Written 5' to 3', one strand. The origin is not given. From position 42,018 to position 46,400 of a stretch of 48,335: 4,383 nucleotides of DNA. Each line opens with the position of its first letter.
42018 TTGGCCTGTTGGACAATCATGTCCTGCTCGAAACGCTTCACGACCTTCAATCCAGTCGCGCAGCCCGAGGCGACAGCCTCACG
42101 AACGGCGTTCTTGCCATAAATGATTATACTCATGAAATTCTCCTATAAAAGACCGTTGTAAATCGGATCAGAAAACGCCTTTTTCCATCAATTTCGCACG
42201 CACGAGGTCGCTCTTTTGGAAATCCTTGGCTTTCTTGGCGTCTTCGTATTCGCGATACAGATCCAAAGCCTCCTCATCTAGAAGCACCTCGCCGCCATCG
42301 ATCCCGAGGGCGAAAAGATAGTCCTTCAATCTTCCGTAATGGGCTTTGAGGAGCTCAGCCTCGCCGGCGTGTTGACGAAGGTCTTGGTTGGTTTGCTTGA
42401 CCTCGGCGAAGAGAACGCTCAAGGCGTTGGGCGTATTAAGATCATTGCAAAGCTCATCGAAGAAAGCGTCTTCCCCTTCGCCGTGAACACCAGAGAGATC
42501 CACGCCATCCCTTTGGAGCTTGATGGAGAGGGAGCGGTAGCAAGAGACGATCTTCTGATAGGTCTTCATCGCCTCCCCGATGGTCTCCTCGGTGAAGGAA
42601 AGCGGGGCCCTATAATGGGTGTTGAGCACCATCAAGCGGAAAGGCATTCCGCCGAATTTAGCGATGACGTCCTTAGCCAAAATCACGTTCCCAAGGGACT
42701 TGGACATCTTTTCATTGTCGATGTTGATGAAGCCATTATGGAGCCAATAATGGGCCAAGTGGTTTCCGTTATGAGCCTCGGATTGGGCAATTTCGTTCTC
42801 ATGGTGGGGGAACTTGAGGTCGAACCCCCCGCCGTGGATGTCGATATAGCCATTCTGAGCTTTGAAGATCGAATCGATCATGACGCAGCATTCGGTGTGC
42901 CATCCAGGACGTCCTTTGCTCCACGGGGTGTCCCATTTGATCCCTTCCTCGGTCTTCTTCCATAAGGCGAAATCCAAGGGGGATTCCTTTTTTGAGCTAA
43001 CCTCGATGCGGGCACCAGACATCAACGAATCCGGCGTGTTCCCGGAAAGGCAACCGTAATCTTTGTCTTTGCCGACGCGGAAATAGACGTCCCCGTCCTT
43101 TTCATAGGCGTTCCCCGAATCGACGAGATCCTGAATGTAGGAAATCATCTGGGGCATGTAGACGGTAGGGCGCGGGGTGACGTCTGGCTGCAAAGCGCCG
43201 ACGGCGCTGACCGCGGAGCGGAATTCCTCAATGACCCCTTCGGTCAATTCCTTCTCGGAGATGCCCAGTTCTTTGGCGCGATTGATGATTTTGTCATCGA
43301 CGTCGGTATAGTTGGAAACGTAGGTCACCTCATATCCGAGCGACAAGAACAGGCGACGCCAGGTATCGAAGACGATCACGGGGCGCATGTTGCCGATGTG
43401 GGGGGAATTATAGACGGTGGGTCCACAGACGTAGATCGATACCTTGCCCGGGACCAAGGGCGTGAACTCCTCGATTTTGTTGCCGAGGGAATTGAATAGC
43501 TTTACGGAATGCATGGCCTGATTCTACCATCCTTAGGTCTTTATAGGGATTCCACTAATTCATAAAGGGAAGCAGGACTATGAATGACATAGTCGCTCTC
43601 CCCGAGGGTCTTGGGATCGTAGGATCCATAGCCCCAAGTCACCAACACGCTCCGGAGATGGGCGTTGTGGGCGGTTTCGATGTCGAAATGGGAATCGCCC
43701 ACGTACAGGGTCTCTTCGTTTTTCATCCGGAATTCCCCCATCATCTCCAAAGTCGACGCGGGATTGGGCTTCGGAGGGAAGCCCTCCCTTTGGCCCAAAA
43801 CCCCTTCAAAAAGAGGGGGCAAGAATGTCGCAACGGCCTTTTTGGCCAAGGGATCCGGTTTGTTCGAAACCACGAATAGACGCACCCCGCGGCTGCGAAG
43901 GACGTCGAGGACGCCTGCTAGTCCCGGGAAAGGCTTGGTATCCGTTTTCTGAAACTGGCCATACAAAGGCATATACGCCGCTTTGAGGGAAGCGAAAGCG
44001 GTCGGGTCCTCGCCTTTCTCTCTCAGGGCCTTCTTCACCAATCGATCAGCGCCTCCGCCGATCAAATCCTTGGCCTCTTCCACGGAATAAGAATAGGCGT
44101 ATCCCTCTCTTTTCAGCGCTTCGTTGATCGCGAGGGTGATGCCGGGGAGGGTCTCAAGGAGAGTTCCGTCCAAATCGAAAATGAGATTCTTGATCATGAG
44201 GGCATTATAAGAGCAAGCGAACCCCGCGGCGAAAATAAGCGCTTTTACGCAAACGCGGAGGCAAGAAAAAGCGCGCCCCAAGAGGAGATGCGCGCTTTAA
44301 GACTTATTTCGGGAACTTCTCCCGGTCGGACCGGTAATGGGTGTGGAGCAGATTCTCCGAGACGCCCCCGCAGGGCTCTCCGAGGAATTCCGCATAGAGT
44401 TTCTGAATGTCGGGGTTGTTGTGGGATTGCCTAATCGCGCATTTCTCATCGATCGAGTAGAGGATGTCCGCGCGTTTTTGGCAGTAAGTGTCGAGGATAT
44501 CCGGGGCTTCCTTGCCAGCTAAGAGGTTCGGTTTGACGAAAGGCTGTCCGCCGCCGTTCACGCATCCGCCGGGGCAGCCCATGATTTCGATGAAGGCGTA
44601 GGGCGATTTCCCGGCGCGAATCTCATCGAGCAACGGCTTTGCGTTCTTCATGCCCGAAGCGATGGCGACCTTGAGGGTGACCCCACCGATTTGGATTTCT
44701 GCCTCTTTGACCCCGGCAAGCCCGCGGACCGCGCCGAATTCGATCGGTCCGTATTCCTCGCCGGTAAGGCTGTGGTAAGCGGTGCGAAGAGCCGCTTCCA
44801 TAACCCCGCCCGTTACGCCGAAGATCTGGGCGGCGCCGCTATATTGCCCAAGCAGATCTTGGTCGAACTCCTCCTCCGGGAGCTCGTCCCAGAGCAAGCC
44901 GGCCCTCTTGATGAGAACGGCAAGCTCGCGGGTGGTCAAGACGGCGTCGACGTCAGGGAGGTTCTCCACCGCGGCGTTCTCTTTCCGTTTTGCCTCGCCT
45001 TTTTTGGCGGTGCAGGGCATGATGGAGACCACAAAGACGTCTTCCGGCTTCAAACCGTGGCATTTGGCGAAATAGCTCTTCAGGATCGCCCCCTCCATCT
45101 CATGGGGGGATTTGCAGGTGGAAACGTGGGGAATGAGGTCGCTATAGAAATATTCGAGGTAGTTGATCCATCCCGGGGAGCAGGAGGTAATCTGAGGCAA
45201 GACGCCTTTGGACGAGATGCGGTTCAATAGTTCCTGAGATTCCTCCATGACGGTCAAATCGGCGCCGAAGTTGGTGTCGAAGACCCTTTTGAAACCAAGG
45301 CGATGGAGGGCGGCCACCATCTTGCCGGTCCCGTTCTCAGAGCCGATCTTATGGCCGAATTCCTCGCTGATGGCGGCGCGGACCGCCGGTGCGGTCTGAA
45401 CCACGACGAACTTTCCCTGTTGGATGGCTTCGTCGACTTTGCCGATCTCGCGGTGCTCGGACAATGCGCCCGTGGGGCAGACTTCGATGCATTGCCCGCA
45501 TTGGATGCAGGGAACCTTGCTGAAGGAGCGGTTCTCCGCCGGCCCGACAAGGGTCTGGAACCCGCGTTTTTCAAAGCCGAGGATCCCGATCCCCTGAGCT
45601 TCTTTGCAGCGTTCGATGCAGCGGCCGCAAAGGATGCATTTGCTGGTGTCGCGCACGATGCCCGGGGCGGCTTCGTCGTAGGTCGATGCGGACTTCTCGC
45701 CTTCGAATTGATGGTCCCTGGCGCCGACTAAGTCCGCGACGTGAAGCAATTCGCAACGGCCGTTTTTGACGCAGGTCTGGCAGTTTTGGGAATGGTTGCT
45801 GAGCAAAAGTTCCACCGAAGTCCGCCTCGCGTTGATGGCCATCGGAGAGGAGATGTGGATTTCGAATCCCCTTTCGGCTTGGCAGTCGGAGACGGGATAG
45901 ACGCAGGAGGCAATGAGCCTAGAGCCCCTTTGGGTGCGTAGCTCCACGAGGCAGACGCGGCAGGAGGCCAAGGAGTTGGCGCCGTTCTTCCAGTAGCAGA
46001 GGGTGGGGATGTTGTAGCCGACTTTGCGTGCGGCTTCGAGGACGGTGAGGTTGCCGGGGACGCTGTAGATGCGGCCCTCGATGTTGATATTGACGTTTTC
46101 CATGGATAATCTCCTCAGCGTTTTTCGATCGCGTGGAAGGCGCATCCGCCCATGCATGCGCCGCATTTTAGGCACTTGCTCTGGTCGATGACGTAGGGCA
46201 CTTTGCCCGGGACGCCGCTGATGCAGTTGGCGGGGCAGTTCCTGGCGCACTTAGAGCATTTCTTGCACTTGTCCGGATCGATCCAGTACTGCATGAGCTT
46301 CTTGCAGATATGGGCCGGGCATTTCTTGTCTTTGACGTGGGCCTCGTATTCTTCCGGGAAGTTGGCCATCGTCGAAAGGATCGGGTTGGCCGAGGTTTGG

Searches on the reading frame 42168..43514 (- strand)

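Call 88: search_protein_families(library=pfam, proteins=[window:42168-43514:-], max_evalue=0.00001)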
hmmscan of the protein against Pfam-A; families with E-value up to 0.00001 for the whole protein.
window:42168-43514:- (448 aa): 4 families
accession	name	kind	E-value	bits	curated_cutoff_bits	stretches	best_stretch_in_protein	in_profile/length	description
PF01406.26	tRNA-synt_1e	-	1.1e-114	383.3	27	1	17-316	2-300/301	tRNA synthetases class I (C) catalytic domain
PF09334.17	tRNA-synt_1g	-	1.7e-10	40.7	20.1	0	34-104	10-80/391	tRNA synthetases class I (M)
PF09190.17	DALR_2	-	1.3e-07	32.5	22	1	351-398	2-48/57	DALR domain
PF00133.28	tRNA-synt_1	-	4e-06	26.3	22.7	0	227-303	332-409/414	tRNA synthetases class I (I, L, M and V)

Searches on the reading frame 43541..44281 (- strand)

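Call 88: search_protein_families(library=pfam, proteins=[window:43541-44281:-], max_evalue=0.00001)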
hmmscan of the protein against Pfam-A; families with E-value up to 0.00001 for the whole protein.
window:43541-44281:- (246 aa): 4 families
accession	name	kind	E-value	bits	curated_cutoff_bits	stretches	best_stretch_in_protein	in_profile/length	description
PF13419.12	HAD_2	-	1e-32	114.1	23.8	1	33-214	1-178/178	Haloacid dehalogenase-like hydrolase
PF00702.32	Hydrolase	-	3.1e-24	86.8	26.4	1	30-208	1-191/191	haloacid dehalogenase-like hydrolase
PF12710.13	HAD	-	1.2e-08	36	27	1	34-204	2-188/189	haloacid dehalogenase-like hydrolase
PF13242.12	Hydrolase_like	-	2.4e-08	34.2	22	1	171-232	4-68/75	HAD-hyrolase-like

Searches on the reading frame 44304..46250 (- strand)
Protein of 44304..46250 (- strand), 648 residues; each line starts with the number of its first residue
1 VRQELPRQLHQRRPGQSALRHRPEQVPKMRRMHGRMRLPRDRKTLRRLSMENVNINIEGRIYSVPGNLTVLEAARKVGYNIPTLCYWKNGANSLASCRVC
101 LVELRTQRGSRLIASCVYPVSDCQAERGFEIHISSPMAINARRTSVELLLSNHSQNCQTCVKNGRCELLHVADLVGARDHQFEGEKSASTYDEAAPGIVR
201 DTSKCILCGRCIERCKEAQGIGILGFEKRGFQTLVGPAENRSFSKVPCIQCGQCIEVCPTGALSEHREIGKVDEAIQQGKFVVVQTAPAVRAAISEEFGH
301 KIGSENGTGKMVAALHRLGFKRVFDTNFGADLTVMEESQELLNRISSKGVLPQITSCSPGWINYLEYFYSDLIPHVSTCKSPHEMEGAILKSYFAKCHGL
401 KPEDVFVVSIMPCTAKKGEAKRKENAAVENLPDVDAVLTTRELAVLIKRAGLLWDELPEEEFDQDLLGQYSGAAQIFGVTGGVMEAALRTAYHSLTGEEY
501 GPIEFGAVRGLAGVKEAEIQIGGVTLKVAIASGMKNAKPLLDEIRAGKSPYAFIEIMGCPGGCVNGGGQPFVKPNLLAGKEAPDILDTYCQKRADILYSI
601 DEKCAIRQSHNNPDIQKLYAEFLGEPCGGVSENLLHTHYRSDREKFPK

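Call 88: search_protein_families(library=pfam, proteins=[window:44304-46250:-], max_evalue=0.00001)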
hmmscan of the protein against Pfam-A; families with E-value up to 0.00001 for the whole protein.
window:44304-46250:- (648 aa): 10 families
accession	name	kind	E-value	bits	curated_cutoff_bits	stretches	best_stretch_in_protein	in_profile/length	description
PF02906.19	Fe_hyd_lg_C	-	6.2e-91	304.8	22.1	1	280-567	1-245/245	Iron only hydrogenase large subunit, C-terminal domain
PF02256.22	Fe_hyd_SSU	-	2.3e-21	76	24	1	589-641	3-55/56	Iron hydrogenase small subunit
PF10588.14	NADH-G_4Fe-4S_3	-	6.6e-11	42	27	1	142-179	1-38/40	NADH-ubiquinone oxidoreductase-G iron-sulfur binding region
PF13510.11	Fer2_4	-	6.9e-11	42.5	22.8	1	51-122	2-73/82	2Fe-2S iron-sulfur cluster binding domain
PF00037.32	Fer4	-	5.4e-08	32.8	21.1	0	248-263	8-23/24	4Fe-4S binding domain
PF12838.12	Fer4_7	-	6.4e-08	33.4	27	1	204-262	1-52/52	4Fe-4S dicluster domain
PF13187.11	Fer4_9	-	8.2e-08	32.6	27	0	246-262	35-51/52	4Fe-4S dicluster domain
PF22117.2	Fer4_Nqo3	-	1.3e-06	29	27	1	196-263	2-66/67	NADH-quinone oxidoreductase subunit 3, ferredoxin-like domain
PF12837.12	Fer4_6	-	1.3e-06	28.5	25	0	246-263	7-24/24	4Fe-4S binding domain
PF13237.11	Fer4_10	-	3.2e-06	27.4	25.5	0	198-259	2-53/53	4Fe-4S dicluster domain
